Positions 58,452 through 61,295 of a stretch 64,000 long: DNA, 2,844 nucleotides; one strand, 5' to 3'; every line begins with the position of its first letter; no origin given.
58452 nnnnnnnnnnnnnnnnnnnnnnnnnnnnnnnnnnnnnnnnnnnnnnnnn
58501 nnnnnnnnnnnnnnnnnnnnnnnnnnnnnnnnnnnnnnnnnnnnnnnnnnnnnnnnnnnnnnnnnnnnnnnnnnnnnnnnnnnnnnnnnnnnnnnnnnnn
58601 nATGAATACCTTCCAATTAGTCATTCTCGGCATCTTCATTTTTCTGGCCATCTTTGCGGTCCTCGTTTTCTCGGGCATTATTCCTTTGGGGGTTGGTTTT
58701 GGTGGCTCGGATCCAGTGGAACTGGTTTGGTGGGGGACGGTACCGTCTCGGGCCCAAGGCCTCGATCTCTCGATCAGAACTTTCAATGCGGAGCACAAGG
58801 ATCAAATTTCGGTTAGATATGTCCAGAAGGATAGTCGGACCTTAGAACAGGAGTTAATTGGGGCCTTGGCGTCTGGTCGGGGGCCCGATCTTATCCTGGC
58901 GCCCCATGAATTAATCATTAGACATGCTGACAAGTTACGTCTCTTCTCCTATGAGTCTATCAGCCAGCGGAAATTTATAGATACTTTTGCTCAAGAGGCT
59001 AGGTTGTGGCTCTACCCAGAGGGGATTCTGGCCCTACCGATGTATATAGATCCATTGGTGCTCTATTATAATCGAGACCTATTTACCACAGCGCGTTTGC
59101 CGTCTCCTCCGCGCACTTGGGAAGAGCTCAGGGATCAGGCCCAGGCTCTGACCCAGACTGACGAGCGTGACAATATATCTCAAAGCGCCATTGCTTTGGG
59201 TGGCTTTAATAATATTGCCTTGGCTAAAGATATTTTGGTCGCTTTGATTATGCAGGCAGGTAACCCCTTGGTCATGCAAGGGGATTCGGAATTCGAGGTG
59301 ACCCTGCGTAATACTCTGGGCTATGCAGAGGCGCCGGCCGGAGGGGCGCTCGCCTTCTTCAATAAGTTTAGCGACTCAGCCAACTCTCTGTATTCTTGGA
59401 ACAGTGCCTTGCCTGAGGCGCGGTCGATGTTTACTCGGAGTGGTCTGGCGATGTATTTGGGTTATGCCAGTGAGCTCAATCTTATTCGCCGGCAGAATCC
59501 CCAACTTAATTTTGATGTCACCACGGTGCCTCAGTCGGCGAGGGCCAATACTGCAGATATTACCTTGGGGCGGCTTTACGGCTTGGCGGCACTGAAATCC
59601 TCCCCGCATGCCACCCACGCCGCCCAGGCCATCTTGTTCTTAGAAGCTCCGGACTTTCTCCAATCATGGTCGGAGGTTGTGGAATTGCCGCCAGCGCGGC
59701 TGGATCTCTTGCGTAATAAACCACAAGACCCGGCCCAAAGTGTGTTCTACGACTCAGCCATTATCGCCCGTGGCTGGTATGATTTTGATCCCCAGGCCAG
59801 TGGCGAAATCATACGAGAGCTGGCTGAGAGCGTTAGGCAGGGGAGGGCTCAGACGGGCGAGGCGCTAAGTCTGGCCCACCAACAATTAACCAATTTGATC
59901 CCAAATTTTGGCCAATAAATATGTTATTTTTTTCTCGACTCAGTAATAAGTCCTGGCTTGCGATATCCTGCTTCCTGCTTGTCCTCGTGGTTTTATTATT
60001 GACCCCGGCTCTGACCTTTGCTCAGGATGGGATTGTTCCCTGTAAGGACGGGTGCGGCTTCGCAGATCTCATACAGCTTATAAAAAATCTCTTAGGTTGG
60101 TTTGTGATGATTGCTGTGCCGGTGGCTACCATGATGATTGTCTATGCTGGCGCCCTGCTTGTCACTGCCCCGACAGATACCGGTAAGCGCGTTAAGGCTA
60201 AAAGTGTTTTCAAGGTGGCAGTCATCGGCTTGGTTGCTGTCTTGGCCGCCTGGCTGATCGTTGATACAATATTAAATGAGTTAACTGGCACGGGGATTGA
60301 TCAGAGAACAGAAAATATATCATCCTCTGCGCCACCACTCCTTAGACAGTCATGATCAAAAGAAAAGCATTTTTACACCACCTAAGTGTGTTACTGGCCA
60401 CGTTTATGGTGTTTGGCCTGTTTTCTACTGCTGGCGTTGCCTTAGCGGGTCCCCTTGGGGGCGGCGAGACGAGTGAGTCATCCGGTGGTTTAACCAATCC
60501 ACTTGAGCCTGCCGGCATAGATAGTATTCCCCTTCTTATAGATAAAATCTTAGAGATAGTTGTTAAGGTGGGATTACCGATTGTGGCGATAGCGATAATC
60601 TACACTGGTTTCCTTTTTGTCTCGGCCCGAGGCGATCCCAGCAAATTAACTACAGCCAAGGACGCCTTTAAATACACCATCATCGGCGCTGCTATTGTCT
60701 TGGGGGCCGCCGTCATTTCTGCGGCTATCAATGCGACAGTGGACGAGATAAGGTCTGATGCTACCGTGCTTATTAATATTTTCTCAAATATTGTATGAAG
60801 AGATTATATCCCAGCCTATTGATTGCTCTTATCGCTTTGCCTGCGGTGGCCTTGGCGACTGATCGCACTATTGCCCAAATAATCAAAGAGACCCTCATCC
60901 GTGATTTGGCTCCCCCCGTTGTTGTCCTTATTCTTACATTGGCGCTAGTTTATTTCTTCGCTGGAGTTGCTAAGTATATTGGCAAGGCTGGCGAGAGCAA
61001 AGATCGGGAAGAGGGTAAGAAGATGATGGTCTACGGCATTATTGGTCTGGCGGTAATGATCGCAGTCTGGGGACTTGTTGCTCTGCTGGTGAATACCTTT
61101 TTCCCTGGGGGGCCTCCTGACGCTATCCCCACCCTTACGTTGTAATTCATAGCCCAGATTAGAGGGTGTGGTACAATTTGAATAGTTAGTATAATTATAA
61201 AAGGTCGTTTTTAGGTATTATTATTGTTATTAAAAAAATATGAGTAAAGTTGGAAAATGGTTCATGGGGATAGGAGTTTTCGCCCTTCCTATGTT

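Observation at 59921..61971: Tandem array of five VirB2/TrbC-like small pilin paralogs plus a 5' gene fragment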

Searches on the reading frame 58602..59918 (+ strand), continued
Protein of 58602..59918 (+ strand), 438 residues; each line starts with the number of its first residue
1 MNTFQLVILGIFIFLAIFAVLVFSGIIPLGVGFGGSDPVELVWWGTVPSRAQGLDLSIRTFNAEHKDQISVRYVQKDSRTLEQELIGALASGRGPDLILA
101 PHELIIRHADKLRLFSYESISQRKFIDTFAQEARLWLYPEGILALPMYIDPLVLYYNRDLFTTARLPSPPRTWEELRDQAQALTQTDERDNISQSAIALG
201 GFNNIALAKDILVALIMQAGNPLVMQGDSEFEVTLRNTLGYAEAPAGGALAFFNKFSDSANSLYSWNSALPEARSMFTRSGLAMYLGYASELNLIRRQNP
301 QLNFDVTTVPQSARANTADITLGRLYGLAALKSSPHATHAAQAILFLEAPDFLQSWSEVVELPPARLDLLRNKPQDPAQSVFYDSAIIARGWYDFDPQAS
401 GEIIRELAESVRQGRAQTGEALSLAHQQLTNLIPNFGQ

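Call 86: find_encoding_contigs(protein=P0121, flank=10000, max_places=3)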
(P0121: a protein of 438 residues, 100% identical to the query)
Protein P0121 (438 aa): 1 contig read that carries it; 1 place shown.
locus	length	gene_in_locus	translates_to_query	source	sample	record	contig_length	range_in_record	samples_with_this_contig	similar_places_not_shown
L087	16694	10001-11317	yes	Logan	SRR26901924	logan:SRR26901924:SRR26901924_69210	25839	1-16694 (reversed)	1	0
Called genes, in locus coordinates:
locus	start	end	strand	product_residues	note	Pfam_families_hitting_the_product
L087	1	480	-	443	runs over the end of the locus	PF13393:tRNA-synt_His, PF00587:tRNA-synt_2b, PF03129:HGTP_anticodon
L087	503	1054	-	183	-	PF10502:Peptidase_S26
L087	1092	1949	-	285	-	PF00763:THF_DHG_CYH, PF02882:THF_DHG_CYH_C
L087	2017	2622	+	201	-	PF01195:Pept_tRNA_hydro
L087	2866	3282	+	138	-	-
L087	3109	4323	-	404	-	PF23459:S1_RRP5 (faint), PF00575:S1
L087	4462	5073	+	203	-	-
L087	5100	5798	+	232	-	PF13483:Lactamase_B_3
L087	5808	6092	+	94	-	-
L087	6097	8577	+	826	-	PF00521:DNA_topoisoIV, PF03989:DNA_gyraseA_C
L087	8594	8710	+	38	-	-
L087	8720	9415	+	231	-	PF01797:Y1_Tnp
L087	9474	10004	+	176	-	PF01135:PCMT, PF01728:FtsJ (weak), PF13489:Methyltransf_23 (weak), PF01209:Ubie_methyltran, PF13847:Methyltransf_31, PF08241:Methyltransf_11, PF08242:Methyltransf_12, PF13649:Methyltransf_25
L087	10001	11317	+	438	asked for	PF01547:SBP_bac_1, PF13416:SBP_bac_8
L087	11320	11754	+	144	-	PF18895:T4SS_pilin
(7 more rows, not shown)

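Call 87: find_encoding_contigs(protein=P0126, flank=6000, max_places=2)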
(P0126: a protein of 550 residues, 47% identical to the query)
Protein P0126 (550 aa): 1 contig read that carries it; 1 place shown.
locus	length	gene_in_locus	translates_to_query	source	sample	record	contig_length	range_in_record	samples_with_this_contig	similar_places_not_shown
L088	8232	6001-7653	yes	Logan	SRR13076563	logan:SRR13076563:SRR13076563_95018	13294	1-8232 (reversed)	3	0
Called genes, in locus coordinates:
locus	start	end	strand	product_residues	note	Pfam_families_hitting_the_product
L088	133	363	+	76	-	-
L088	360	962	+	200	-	PF01195:Pept_tRNA_hydro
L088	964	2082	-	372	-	PF23459:S1_RRP5 (faint), PF00575:S1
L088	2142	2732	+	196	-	PF13483:Lactamase_B_3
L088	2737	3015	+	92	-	-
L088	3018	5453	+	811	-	PF00521:DNA_topoisoIV, PF03989:DNA_gyraseA_C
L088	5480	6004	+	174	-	PF01135:PCMT (weak), PF01209:Ubie_methyltran, PF13847:Methyltransf_31, PF08241:Methyltransf_11, PF08242:Methyltransf_12, PF13649:Methyltransf_25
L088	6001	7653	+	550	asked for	PF13416:SBP_bac_8, PF01547:SBP_bac_1, PF18895:T4SS_pilin (weak)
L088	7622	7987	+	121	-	PF04956:TrbC (weak), PF18895:T4SS_pilin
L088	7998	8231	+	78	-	?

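Call 88: find_encoding_contigs(protein=P0128, flank=3000, max_places=3)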
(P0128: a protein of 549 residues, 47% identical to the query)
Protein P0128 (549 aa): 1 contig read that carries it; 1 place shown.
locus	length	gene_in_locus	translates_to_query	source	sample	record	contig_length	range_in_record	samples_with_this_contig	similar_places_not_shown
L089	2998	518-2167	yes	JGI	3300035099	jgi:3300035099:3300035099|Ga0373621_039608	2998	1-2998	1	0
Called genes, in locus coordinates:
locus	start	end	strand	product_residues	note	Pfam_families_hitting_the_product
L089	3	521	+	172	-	?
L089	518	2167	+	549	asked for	PF01547:SBP_bac_1, PF13416:SBP_bac_8, PF18895:T4SS_pilin (weak)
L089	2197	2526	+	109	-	PF04956:TrbC (weak), PF18895:T4SS_pilin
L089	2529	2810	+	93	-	PF18895:T4SS_pilin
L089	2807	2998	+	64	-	?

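Call 98: predict_structure(alignment_id=A6)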
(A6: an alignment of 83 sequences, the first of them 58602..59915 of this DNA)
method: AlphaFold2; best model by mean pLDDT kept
length: 438 residues; sequences in the alignment: 83
mean_pLDDT: 95.3   pTM: 0.89
mean pLDDT of the five models: 95.3, 95.2, 95.1, 94.8, 94.6
residues with pLDDT >= 90: 405; 70-90: 21; 50-70: 8; < 50: 4
segments of 3 or more residues with pLDDT < 50: 30-32
pLDDT, mean of each block of 10 residues (from residue 1): 91 95 73 71 96 94 96 97 97 97 97 97 98 97 98 99 98 97 96 97 96 97 93 94 95 97 96 98 98 98 98 89 98 97 98 97 98 98 98 97 98 97 98 81
secondary structure, 60 per line:
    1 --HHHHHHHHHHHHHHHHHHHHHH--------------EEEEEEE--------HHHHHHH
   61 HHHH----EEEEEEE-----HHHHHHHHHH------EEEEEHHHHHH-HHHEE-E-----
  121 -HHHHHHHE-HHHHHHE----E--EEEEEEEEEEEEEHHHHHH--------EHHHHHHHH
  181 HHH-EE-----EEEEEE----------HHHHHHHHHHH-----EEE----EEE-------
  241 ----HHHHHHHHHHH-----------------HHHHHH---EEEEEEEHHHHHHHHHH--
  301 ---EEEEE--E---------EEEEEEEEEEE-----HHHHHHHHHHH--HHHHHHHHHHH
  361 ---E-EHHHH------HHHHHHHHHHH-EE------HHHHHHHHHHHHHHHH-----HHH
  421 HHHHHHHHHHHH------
elements in order: H3-24 E39-45 H54-64 E69-75 H81-90 E97-101 H102-107 H122-128 H131-136 E145-157 H158-163 H173-183 E192-197 H208-218 E224-226 E231-233 H245-255 H273-278 E282-288 H289-298 E304-308 E321-331 H337-347 H350-360 H367-370 H377-387 H397-412 H418-432

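Call 100: fold_search(model_id=the predicted structure, library=pdb)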
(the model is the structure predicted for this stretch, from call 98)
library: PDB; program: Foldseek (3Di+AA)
matches with E <= 10: 1688; with E <= 0.001: 1173
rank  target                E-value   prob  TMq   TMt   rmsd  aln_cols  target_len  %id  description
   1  4qsd_A                4.6e-23  1.00  0.65  0.73   4.9       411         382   19  Crystal structure of atu4361 sugar transporter from Agrobacterium Fabrum C58, target efi-510558, with bound sucrose (released 2014-08-06)
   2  5ci5_B                6.1e-23  1.00  0.66  0.72   5.1       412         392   21  Crystal Structure of an ABC transporter Solute Binding Protein from Thermotoga Lettingae TMO (Tlet_1705, TARGET EFI-51 (released 2015-07-22)
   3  4qrz_A                1.8e-22  1.00  0.63  0.71   5.3       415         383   19  Crystal structure of sugar transporter atu4361 from agrobacterium fabrum c58, target efi-510558, with bound maltotrios (released 2014-07-16)
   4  4rjz                  3.2e-22  1.00  0.70  0.80   4.0       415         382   19  Crystal structure of ATU4361 sugar transporter from Agrobacterium fabrum C58, target EFI-510558, an open conformation (released 2014-11-05)
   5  8dei_B                3.9e-22  1.00  0.68  0.63   4.1       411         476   21  Structure of the Cac1 KER domain (released 2023-07-05)
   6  5ci5_A                6.5e-22  1.00  0.63  0.69   5.5       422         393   22  Crystal Structure of an ABC transporter Solute Binding Protein from Thermotoga Lettingae TMO (Tlet_1705, TARGET EFI-51 (released 2015-07-22)
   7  7t31_A                6.9e-22  1.00  0.68  0.61   4.2       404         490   20  X-ray Structure of Clostridiodies difficile PilW (released 2022-10-19)
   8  8dei_A                6.9e-22  1.00  0.68  0.64   4.1       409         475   20  Structure of the Cac1 KER domain (released 2023-07-05)
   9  5f7v_A                8.2e-22  1.00  0.65  0.72   5.1       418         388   18  ABC substrate-binding protein Lmo0181 from Listeria monocytogenes in complex with cycloalternan (released 2016-09-07)
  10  2zyo_A                8.6e-22  1.00  0.71  0.79   4.0       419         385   17  Crystal structure of cyclo/maltodextrin-binding protein complexed with maltotetraose (released 2009-03-31)
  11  4r9g_A                8.6e-22  1.00  0.64  0.70   6.1       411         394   18  CpMnBP1 with Mannotriose Bound (released 2014-10-29)
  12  28qm_A                9.7e-22  1.00  0.68  0.79   4.2       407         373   20  MBP bound to distal DARPin (AHIR dodecamer scaffold system) (released 2026-02-25)
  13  5az7_A                9.7e-22  1.00  0.59  0.60   6.0       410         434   20  Crystal structure of MBP-Tom20 fusion protein with a 4-residue spacer in the connector helix (released 2016-01-13)
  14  5jj4_A                1.2e-21  1.00  0.59  0.49   5.7       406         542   18  Crystal Structure of a Variant Human Activation-induced Deoxycytidine Deaminase as an MBP fusion protein (released 2016-06-29)
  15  5ysf_A                1.2e-21  1.00  0.67  0.75   4.8       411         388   18  Crystal structure of beta-1,2-glucooligosaccharide binding protein in complex with sophoropentaose (released 2018-05-02)
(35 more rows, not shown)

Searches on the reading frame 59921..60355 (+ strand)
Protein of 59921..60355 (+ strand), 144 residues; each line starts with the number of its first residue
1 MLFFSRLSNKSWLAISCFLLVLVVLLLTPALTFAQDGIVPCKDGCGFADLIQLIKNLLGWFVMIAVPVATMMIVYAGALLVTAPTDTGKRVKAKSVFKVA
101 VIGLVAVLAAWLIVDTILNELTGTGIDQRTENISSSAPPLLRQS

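Call 3: search_protein_families(library=pfam, proteins=[window:59921-60355:+], max_evalue=1)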
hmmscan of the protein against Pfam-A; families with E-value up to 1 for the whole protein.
window:59921-60355:+ (144 aa): 6 families
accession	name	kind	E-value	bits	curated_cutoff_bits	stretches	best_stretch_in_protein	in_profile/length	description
PF18895.5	T4SS_pilin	-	1.6e-11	44.6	26.6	1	52-117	7-71/71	Type IV secretion system pilin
PF10320.15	7TM_GPCR_Srsx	-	0.00079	19.3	24.1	1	3-133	95-222/257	Serpentine type 7TM GPCR chemoreceptor Srsx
PF06197.19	DUF998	-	0.011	15.8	30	1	21-129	71-168/184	Protein of unknown function (DUF998)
PF07916.16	TraG_N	-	0.12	11.8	36.1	1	37-82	411-448/462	TraG-like protein, N-terminal region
PF13800.11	Sigma_reg_N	-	0.68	10.7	26.3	1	89-122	5-38/91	Sigma factor regulator N-terminal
PF02322.20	Cyt_bd_oxida_II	-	0.95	9.2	35.6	0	24-114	125-208/302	Cytochrome bd terminal oxidase subunit II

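Call 4: search_protein_families(library=ncbifam, proteins=[window:59921-60355:+], max_evalue=1)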
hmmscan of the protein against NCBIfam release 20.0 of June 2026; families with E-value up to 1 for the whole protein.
window:59921-60355:+ (144 aa): 4 families
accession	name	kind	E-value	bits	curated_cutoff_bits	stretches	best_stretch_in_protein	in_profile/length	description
NF045849.1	ICE_MMCAP2_0565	equivalog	4.1e-06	26.4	40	1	50-118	9-77/80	Mbov_0395 family pilin-like conjugal transfer protein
NF009136.0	PRK12489.1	subfamily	7.5e-05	21.7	396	1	6-122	229-326/444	anaerobic C4-dicarboxylate transporter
NF045890.1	conj_pls20_p028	equivalog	0.095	11.5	150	1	53-134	57-132/377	pLS20_p028 family conjugation system transmembrane protein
TIGR03794.1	NHLM_micro_HlyD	equivalog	0.35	9.7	156.2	1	99-134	24-59/421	NHLP bacteriocin system secretion protein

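Call 40: search_solved_structures(query=A1, max_evalue=10)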
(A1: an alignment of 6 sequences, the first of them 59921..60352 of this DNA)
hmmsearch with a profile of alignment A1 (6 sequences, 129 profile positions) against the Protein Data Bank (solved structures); distinct sequences matched with E-value up to 10: 6.
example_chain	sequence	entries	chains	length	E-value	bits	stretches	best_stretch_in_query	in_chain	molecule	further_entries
7rmx_A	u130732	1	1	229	0.099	15.8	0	62-91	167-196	Tunable symmetric protein, D_3_212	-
7sk3_A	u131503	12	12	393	0.26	14.5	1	41-102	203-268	Atypical chemokine receptor 3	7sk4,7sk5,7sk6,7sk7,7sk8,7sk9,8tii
8tio_R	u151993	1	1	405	0.27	14.4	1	41-102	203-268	Atypical chemokine receptor 3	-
9itj_T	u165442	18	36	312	3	11.1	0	13-71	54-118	ATP synthase subunit a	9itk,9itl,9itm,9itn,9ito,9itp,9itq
7d3u_F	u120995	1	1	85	5.1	10.3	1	54-106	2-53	Monovalent Na+/H+ antiporter subunit F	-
8evm_A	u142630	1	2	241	5.3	10.3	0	74-111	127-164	Chlorophyll dimer protein designs, Special Pair 3 (SP3x)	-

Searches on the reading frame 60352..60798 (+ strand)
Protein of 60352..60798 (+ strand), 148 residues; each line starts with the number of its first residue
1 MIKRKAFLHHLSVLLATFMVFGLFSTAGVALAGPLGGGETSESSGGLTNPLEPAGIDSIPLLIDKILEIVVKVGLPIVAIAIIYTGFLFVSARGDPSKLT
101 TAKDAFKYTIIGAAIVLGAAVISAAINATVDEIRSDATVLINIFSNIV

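Call 3: search_protein_families(library=pfam, proteins=[window:60352-60798:+], max_evalue=1)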
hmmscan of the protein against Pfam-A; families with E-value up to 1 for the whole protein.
window:60352-60798:+ (148 aa): 3 families
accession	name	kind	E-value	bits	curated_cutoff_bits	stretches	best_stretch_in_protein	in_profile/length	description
PF18895.5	T4SS_pilin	-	1.1e-08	35.5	26.6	1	57-125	3-70/71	Type IV secretion system pilin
PF04956.18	TrbC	-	7.4e-05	23.3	27.9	1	36-124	34-96/98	TrbC/VIRB2 pilin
PF04290.18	DctQ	-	0.017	15.4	28.3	1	59-128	57-125/132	Tripartite ATP-independent periplasmic transporters, DctQ component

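Call 4: search_protein_families(library=ncbifam, proteins=[window:60352-60798:+], max_evalue=1)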
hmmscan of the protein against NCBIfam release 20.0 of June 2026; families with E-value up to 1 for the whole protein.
window:60352-60798:+ (148 aa): 1 family
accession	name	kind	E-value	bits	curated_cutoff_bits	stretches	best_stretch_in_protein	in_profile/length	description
NF045849.1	ICE_MMCAP2_0565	equivalog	0.61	9.8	40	1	62-128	12-78/80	Mbov_0395 family pilin-like conjugal transfer protein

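Call 58: search_solved_structures(query=A5, max_evalue=10)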
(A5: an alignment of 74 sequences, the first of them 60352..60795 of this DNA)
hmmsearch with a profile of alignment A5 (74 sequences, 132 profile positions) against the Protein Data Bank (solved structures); distinct sequences matched with E-value up to 10: 11.
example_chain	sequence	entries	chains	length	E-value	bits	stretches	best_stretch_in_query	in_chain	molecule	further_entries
7f1s_R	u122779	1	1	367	0.0069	19.6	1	13-114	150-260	C-C chemokine receptor type 5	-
7o7f_C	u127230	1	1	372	0.007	19.6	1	16-114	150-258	C-C chemokine receptor type 5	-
7f1q_R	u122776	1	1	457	0.0086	19.3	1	14-114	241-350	C-C motif chemokine 3,C-C chemokine receptor type 5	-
7xa3_R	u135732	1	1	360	0.014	18.6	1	15-114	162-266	Isoform B of C-C chemokine receptor type 2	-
6meo_B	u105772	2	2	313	0.046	17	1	13-114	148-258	C-C chemokine receptor type 5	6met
6pnj_F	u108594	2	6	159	0.064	16.5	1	1-93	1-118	Photosystem I reaction center protein PsaF subunit III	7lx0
7f1r_R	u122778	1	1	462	0.12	15.6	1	14-114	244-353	C-C motif chemokine 5,C-C chemokine receptor type 5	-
7y7b_F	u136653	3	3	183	0.22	14.7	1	5-45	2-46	Photosystem I reaction center subunit III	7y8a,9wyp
8z11_f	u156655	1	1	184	0.24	14.6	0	56-107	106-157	Photosystem I reaction center subunit III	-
9uh3_F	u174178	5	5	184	0.3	14.3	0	5-47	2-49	Photosystem I reaction center subunit III (psaF)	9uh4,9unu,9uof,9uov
7td0_R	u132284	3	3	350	6.6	10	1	11-110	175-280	Lysophosphatidic acid receptor 1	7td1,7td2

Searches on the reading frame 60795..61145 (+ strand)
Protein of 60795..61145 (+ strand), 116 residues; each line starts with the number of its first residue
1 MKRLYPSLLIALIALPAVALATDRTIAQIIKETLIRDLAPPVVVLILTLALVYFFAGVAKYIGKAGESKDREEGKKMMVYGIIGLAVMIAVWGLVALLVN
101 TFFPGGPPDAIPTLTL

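Call 3: search_protein_families(library=pfam, proteins=[window:60795-61145:+], max_evalue=1)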
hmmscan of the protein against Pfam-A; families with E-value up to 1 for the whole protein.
window:60795-61145:+ (116 aa): 11 families
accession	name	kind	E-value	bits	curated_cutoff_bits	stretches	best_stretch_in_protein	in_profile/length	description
PF18895.5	T4SS_pilin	-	8.2e-10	39.1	26.6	1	32-97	6-70/71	Type IV secretion system pilin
PF25592.1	DUF7937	-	0.0035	16.7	31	1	8-98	247-337/402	Domain of unknown function (DUF7937)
PF09990.14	DUF2231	-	0.0056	17.2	26.4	1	6-96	6-92/139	Predicted membrane protein (DUF2231)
PF04893.22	Yip1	-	0.0087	16.4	28.6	1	23-107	8-90/173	Yip1 domain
PF06570.16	DUF1129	-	0.016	15.2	29.1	1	46-104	119-177/207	Protein of unknown function (DUF1129)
PF12794.12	MscS_TM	-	0.016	14.5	28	1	11-99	130-215/339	Mechanosensitive ion channel inner membrane domain 1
PF09933.14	DUF2165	-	0.035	14.6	24.9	1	30-99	54-121/157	Predicted small integral membrane protein (DUF2165)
PF03073.20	TspO_MBR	-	0.062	13.5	24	0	11-82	6-76/145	TspO/MBR family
PF20303.3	YLATT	-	0.14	12.4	26.7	1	42-87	2-46/107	YEATS-Like-Associating Three TM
PF03994.20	DUF350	-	0.19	12.2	26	1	8-99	13-97/133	Domain of Unknown Function (DUF350)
PF10661.14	EssA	-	0.56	10.5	24.1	0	64-100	109-145/147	WXG100 protein secretion system (Wss), protein EssA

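Call 4: search_protein_families(library=ncbifam, proteins=[window:60795-61145:+], max_evalue=1)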
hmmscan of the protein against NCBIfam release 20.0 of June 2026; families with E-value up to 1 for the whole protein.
window:60795-61145:+ (116 aa): 7 families
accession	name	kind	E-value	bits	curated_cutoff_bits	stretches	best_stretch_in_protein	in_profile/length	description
NF045849.1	ICE_MMCAP2_0565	equivalog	0.00033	20.3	40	1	42-100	20-78/80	Mbov_0395 family pilin-like conjugal transfer protein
NF012169.0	qepA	equivalog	0.0082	14.8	1075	1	10-87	23-98/511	fluoroquinolone efflux MFS transporter QepA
NF037976.1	gtrA_1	subfamily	0.012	15.7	50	1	18-95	15-89/126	GtrA family protein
NF045610.1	acin_4_helix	equivalog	0.029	14.4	50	1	8-99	6-93/131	putative four-helix membrane protein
NF038300.1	EPS_HpsL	equivalog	0.039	12.5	640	1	24-97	133-201/534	hormogonium polysaccharide biosynthesis protein HpsL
NF038018.1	qmoC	equivalog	0.06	12.8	300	1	10-96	161-245/360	quinone-interacting membrane-bound oxidoreductase complex subunit QmoC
NF033218.1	anchor_AmaP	equivalog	0.25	11.1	55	1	43-104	11-72/166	alkaline shock response membrane anchor protein AmaP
